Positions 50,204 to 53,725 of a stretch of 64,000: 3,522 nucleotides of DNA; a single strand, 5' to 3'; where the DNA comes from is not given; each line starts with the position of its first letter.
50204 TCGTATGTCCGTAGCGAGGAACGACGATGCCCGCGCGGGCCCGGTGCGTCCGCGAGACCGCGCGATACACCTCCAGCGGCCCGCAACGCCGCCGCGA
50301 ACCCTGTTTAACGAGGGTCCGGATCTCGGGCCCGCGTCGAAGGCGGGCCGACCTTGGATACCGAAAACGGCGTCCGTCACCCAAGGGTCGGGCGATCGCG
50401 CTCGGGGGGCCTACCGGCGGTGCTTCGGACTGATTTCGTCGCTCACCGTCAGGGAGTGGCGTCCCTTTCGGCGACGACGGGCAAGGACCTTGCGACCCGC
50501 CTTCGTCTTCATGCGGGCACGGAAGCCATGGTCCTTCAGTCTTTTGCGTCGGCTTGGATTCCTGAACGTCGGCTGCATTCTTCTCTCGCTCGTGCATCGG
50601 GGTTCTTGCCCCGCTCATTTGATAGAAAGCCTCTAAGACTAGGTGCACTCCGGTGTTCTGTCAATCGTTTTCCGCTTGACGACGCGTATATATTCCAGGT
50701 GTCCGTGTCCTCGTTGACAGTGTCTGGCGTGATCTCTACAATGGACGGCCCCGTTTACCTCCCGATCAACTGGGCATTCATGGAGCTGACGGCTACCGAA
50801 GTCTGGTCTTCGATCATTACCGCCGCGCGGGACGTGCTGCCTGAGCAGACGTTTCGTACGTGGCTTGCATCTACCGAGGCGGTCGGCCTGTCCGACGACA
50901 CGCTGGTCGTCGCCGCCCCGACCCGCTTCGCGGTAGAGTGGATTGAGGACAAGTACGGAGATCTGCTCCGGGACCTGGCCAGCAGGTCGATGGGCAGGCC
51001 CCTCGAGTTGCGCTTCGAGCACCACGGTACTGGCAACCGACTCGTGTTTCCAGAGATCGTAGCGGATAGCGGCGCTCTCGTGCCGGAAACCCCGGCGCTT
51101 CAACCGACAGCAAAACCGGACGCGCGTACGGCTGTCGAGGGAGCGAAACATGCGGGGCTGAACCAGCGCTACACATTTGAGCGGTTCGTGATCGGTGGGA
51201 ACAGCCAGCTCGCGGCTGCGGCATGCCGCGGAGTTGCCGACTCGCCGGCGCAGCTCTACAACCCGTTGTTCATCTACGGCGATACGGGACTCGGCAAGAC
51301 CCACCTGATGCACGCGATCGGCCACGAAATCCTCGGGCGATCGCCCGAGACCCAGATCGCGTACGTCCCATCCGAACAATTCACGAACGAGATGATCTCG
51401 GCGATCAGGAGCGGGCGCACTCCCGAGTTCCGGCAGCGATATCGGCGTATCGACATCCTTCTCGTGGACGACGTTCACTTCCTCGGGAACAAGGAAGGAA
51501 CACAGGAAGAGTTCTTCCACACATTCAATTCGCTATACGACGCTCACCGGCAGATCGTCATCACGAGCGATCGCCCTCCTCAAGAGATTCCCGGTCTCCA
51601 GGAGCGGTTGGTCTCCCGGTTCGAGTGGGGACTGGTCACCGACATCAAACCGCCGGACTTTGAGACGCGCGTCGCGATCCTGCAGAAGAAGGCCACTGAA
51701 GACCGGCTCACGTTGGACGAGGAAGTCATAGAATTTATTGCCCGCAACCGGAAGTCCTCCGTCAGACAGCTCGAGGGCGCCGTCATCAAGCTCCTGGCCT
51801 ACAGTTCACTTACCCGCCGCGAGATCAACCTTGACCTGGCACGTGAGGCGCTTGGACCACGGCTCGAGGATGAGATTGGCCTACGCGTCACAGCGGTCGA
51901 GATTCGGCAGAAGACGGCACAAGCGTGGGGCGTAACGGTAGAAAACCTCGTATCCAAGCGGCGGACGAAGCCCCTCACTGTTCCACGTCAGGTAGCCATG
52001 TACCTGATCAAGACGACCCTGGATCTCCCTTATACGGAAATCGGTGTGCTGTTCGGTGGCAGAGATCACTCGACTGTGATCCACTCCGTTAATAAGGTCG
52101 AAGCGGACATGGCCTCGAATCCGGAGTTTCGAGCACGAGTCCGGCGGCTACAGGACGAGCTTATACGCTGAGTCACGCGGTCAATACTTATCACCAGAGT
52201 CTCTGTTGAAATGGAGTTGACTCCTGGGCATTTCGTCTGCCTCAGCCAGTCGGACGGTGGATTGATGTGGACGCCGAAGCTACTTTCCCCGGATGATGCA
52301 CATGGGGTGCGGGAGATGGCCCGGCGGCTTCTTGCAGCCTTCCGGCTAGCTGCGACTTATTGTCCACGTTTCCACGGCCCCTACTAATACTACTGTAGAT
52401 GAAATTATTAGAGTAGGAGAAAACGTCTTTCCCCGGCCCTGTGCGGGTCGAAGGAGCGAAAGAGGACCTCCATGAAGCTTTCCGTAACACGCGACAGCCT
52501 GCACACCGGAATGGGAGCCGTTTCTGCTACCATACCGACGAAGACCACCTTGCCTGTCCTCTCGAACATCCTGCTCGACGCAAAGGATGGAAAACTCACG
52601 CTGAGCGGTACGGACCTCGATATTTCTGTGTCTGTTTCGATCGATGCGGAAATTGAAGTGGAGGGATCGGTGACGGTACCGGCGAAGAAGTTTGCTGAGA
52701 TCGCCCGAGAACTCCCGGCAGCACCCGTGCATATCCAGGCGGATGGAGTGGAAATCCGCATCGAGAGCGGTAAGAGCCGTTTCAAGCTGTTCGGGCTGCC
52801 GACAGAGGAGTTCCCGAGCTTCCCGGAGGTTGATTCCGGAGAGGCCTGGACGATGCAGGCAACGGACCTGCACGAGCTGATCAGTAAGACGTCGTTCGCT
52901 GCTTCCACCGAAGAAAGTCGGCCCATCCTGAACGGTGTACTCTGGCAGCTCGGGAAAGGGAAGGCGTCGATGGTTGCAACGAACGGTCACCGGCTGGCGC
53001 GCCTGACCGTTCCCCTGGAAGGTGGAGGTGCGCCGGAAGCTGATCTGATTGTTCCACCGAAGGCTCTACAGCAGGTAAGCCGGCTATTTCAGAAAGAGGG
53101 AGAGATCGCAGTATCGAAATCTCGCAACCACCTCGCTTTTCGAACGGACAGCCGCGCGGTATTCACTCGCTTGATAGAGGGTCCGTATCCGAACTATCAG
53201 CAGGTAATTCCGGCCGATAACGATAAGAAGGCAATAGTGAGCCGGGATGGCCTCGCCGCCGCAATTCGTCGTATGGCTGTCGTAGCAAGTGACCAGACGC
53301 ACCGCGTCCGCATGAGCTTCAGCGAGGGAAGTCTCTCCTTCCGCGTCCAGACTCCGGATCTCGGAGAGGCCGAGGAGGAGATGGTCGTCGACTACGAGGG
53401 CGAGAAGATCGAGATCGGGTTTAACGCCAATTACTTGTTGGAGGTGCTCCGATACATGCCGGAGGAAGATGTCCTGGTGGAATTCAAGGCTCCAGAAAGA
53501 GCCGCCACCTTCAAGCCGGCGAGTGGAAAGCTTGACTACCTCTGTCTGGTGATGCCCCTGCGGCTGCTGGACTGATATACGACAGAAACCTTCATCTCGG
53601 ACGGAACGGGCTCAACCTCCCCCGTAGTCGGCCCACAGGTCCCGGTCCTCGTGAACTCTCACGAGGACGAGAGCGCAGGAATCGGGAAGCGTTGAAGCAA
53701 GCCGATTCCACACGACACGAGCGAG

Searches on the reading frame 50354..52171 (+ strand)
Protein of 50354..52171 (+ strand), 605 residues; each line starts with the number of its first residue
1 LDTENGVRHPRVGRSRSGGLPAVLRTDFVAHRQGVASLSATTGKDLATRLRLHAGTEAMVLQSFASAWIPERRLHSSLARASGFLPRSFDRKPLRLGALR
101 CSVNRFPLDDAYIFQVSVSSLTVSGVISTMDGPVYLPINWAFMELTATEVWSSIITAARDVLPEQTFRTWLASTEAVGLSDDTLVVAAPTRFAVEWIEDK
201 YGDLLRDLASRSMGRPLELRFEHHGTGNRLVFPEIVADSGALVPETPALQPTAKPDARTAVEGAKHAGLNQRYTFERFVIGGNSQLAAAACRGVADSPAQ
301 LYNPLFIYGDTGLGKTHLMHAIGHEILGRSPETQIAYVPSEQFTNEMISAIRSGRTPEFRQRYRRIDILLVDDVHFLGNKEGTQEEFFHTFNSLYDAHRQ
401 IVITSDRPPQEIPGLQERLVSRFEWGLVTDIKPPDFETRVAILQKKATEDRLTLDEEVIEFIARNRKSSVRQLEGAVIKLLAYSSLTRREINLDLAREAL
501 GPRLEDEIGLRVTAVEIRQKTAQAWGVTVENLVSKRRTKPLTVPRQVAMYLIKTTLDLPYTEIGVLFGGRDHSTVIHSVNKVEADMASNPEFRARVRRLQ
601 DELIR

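Call 36: search_protein_families(library=pfam, proteins=[window:50354-52171:+], max_evalue=0.00001)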
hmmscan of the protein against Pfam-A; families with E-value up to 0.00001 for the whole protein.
window:50354-52171:+ (605 aa): 4 families
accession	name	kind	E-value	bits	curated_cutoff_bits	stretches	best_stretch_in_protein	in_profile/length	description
PF00308.24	Bac_DnaA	-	2.5e-67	226.5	23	1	269-430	1-162/162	Bacterial DnaA ATPAse domain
PF08299.17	Bac_DnaA_C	-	3.2e-23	82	31.5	1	516-582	3-69/69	Bacterial dnaA protein helix-turn-helix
PF11638.13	DnaA_N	-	4.1e-15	55.7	24.6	1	149-210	2-64/65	DnaA N-terminal domain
PF01695.23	IstB_IS21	-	1.7e-10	41.2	24.1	1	305-408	95-195/238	IstB-like ATP binding protein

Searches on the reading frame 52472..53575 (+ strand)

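Call 64: search_protein_families(library=pfam, proteins=[window:52472-53575:+], max_evalue=0.0001)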
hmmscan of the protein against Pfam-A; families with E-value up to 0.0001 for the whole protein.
window:52472-53575:+ (367 aa): 3 families
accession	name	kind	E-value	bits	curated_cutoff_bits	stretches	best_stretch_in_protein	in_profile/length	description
PF00712.24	DNA_pol3_beta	-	1.3e-40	138.7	24.4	1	1-117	1-119/120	DNA polymerase III beta subunit, N-terminal domain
PF02767.21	DNA_pol3_beta_2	-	1.1e-31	110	27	1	129-241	3-116/116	DNA polymerase III beta subunit, central domain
PF02768.20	DNA_pol3_beta_3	-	4.1e-27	94.8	27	1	244-351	2-109/121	DNA polymerase III beta subunit, C-terminal domain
